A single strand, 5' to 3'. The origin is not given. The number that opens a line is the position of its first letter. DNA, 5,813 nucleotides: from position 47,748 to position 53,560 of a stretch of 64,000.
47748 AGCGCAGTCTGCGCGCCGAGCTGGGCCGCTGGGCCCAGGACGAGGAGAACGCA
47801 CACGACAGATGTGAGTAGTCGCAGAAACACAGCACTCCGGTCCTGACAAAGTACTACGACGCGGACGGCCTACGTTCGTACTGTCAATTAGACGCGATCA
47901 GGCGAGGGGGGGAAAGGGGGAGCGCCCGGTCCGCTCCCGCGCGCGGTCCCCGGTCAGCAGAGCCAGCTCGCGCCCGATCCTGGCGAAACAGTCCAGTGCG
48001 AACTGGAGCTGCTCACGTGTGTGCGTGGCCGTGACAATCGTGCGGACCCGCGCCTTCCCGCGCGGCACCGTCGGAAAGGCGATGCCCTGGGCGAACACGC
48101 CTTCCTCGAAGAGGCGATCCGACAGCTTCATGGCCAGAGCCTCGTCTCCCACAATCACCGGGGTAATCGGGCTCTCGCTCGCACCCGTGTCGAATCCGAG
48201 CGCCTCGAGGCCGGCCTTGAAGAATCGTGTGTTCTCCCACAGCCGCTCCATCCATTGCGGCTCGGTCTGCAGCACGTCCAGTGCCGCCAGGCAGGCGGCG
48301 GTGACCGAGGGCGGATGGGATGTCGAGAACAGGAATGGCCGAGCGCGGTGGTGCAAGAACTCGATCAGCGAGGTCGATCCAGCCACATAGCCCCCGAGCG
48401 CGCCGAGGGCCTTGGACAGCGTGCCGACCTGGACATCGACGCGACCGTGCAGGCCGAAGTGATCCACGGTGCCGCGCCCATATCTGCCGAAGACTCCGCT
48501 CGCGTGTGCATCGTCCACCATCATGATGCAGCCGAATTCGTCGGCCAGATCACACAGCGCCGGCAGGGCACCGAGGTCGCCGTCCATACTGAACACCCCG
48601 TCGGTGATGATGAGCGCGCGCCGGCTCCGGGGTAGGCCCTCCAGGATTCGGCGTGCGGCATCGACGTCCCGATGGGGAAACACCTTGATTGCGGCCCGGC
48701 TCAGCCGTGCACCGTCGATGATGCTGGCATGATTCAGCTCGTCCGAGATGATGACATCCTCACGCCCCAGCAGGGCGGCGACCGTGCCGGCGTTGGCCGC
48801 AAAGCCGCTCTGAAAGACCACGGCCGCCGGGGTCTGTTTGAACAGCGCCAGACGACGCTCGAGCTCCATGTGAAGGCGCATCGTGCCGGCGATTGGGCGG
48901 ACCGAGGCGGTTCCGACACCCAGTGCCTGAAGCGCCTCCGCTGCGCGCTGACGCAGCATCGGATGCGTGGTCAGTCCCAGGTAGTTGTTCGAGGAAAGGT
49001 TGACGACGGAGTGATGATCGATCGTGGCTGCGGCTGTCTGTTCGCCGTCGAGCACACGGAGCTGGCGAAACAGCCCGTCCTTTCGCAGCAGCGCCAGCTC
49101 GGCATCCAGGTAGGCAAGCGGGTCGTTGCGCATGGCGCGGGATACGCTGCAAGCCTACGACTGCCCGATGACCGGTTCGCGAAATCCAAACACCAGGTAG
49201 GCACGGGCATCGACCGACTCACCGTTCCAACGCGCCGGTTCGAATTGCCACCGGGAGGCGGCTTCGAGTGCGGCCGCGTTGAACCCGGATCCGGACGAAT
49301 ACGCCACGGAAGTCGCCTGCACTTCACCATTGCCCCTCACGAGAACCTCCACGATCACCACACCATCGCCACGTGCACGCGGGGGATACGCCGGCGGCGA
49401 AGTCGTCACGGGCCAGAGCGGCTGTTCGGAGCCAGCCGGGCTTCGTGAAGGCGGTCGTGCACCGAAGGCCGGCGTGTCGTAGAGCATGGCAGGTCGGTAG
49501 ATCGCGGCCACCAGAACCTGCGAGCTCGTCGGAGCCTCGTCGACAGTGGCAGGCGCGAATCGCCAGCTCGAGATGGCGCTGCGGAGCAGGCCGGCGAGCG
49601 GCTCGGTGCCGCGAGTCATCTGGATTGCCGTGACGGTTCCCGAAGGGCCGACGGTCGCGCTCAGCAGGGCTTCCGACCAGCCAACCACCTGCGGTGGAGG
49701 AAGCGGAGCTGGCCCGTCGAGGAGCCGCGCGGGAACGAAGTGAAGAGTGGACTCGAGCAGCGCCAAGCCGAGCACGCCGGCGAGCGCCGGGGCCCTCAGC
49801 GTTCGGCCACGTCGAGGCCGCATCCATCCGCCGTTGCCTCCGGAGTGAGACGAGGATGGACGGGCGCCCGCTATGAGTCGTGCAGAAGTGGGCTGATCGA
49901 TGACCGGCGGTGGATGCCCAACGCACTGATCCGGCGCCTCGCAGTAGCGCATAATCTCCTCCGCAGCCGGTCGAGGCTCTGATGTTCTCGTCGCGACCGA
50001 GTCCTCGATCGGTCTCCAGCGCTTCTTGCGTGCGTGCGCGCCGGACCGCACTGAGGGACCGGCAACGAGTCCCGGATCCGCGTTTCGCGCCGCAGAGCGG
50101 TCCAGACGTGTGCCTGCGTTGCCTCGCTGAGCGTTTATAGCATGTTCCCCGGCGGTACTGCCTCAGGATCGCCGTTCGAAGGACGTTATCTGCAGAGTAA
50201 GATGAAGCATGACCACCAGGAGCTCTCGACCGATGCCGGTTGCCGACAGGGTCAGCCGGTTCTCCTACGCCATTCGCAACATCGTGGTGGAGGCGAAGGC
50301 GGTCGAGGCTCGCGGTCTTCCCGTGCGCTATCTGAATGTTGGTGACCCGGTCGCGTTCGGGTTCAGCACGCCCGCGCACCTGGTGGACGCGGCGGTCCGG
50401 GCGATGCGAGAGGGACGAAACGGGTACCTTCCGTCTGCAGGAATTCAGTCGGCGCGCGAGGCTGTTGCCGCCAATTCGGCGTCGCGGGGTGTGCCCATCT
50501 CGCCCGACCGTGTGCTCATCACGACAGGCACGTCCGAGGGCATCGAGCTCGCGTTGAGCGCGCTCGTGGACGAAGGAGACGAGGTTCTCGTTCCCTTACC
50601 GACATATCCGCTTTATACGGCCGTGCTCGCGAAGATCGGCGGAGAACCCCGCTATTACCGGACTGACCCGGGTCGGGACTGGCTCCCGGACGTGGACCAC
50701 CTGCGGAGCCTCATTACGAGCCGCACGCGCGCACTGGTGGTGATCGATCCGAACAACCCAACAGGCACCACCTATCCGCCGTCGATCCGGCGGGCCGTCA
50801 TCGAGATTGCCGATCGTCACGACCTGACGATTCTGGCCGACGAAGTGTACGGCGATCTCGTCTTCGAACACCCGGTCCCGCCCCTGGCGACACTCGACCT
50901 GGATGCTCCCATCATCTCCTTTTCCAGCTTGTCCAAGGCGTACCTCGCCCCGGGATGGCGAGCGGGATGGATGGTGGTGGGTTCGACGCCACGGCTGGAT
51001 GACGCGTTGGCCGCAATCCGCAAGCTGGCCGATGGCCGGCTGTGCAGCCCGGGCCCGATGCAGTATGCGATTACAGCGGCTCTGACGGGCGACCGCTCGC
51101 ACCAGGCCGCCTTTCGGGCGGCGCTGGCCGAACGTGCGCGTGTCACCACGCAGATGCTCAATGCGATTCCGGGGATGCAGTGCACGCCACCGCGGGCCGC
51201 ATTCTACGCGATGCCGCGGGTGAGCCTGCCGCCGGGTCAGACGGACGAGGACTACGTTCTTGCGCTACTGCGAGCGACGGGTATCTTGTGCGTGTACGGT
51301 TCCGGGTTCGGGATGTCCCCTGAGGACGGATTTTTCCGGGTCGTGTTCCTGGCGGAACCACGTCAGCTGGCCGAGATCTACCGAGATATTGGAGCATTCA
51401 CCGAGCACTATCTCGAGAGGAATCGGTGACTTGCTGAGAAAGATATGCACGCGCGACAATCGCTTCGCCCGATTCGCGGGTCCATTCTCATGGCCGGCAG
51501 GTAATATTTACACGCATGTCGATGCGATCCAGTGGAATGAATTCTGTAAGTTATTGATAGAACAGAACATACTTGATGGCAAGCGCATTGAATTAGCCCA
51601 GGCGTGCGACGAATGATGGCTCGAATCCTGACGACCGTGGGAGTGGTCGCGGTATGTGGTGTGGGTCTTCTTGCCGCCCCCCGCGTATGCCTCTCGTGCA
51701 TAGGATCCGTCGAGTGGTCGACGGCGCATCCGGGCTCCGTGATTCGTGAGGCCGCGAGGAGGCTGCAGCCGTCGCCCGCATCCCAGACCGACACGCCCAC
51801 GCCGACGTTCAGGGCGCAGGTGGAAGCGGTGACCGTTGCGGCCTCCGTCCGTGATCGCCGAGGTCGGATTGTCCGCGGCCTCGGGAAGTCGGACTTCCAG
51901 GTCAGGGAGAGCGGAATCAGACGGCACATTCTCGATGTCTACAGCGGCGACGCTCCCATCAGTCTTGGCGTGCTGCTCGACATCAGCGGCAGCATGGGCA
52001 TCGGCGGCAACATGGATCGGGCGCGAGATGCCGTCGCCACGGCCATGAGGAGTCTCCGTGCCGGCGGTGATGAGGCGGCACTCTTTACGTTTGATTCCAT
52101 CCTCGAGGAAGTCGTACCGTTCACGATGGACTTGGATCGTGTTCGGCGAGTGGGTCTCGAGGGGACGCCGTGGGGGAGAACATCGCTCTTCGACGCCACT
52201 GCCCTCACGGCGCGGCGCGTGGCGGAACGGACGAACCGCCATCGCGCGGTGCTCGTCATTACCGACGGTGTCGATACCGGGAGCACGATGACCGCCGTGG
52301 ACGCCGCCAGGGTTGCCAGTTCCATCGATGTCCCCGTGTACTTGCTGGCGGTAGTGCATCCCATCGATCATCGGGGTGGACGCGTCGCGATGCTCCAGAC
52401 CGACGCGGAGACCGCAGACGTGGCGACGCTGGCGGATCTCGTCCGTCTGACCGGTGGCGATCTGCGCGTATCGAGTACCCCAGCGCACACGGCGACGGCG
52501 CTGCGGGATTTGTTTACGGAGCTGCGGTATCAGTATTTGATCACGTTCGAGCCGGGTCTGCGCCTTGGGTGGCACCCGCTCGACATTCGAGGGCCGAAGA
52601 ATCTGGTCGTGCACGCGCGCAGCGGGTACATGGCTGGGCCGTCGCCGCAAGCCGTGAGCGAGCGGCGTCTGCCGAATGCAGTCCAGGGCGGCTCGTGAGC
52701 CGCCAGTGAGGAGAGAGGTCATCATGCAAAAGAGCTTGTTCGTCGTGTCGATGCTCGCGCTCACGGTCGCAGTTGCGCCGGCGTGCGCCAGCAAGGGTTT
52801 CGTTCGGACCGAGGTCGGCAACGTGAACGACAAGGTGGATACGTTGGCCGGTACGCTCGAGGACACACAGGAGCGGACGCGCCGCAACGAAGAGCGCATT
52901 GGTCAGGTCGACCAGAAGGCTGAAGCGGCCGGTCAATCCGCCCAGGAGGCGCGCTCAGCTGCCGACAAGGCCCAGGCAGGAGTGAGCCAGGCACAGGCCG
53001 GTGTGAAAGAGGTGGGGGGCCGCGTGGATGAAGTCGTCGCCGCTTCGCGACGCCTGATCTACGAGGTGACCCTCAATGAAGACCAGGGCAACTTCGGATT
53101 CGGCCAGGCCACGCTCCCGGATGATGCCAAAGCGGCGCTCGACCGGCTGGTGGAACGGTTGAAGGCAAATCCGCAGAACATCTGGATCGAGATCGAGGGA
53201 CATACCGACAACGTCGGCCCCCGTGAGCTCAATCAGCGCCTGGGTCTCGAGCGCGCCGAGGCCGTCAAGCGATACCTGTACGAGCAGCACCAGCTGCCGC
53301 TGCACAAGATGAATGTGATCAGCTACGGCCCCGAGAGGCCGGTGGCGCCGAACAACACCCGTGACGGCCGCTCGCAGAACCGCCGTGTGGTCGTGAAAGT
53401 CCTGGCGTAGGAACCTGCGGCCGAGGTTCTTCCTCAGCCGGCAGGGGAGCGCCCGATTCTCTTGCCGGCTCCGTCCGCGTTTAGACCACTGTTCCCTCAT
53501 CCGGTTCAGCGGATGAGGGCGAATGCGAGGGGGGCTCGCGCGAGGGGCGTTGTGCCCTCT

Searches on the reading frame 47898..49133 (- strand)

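Call 55: search_protein_families(library=pfam, proteins=[window:47898-49133:-], max_evalue=0.0001)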
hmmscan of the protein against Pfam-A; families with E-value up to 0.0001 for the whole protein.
window:47898-49133:- (411 aa): 1 family
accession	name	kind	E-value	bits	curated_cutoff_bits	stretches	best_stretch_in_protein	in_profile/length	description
PF00155.27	Aminotran_1_2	-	1.2e-57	196.2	19.7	1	43-381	3-359/361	Aminotransferase class I and II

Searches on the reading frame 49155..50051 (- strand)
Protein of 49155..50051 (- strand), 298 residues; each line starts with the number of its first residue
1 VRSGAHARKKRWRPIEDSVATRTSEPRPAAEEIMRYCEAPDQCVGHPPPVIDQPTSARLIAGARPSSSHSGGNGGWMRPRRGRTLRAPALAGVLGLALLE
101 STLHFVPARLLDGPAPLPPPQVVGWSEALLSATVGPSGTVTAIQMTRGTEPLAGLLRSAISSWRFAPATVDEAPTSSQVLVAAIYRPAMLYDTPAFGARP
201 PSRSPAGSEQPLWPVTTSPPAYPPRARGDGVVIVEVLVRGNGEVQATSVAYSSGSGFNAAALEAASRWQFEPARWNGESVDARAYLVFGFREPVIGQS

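Call 114: search_protein_families(library=pfam, proteins=[window:49155-50051:-], max_evalue=0.0001)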
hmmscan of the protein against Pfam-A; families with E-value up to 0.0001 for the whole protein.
window:49155-50051:- (298 aa): 1 family
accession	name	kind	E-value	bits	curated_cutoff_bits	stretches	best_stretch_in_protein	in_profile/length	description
PF03544.19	TonB_C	-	7.4e-17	62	24.6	1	219-290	2-77/79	Gram-negative bacterial TonB protein C-terminal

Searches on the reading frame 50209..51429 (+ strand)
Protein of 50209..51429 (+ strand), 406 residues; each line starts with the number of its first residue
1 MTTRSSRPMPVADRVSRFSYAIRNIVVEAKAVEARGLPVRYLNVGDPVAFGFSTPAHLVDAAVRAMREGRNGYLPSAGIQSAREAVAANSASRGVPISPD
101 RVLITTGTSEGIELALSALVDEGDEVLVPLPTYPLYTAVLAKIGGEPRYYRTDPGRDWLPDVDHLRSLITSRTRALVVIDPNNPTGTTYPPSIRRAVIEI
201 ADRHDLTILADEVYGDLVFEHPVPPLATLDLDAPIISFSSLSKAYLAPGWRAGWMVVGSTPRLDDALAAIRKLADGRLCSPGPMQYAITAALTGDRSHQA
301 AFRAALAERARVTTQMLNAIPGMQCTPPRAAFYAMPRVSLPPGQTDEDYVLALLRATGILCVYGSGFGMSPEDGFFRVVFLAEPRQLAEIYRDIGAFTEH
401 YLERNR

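Call 114: search_protein_families(library=pfam, proteins=[window:50209-51429:+], max_evalue=0.0001)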
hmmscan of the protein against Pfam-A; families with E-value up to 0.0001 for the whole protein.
window:50209-51429:+ (406 aa): 2 families
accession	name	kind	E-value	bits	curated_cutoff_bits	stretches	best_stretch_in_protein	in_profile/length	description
PF00155.27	Aminotran_1_2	-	1.1e-55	189.7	19.7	1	42-383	6-350/361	Aminotransferase class I and II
PF01041.23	DegT_DnrJ_EryC1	-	4.2e-07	29.9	19.8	1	105-211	45-145/360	DegT/DnrJ/EryC1/StrS aminotransferase family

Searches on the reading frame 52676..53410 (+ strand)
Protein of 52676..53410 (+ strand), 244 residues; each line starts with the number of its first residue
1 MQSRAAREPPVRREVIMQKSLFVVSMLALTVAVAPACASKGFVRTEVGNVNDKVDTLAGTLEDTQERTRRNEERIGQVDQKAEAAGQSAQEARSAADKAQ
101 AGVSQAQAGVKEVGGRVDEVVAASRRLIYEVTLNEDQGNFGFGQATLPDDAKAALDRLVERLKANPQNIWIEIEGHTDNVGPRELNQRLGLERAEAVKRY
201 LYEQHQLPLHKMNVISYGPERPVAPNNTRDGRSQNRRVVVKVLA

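Call 114: search_protein_families(library=pfam, proteins=[window:52676-53410:+], max_evalue=0.0001)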
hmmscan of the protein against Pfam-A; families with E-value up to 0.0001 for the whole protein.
window:52676-53410:+ (244 aa): 1 family
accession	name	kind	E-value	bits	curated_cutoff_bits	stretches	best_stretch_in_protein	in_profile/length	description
PF00691.25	OmpA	-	8e-21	74.7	27.2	1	140-236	2-98/98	OmpA family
